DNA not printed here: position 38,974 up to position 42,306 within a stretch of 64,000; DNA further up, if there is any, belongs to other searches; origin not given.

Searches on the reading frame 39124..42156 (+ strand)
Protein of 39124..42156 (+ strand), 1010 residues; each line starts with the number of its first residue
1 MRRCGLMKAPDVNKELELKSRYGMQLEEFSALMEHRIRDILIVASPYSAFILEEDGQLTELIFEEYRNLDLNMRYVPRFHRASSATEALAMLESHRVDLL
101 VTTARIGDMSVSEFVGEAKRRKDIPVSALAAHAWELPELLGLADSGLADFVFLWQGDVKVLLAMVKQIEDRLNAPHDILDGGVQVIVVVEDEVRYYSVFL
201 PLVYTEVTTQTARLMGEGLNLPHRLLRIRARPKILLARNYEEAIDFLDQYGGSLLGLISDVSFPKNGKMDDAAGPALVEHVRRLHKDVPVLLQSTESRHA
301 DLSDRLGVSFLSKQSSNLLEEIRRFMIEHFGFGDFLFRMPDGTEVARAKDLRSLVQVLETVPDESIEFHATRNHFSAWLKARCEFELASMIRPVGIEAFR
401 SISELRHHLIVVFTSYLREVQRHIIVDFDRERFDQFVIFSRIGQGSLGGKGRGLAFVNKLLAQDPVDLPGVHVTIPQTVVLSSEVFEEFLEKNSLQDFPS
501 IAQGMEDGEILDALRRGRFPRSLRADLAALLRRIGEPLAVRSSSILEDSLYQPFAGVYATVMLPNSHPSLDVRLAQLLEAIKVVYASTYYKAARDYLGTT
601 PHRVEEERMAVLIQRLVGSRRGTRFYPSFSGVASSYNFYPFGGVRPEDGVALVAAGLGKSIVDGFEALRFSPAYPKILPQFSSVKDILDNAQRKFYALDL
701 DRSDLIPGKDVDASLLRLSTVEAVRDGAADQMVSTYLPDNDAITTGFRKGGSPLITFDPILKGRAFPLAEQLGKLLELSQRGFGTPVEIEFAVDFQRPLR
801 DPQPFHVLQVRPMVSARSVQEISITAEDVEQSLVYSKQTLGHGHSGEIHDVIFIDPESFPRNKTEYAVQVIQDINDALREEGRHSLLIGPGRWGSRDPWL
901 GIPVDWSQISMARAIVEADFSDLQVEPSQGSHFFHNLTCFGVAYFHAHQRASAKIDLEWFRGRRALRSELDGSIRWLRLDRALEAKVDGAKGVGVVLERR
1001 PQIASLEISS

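Call 72: search_protein_families(library=pfam, proteins=[window:39124-42156:+], max_evalue=0.000001)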
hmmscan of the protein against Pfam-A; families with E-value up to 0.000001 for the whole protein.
window:39124-42156:+ (1010 aa): 1 family
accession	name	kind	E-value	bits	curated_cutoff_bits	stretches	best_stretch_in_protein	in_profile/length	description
PF01326.24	PPDK_N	-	7.9e-37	127.7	27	1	446-821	3-317/328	Pyruvate phosphate dikinase, AMP/ATP-binding domain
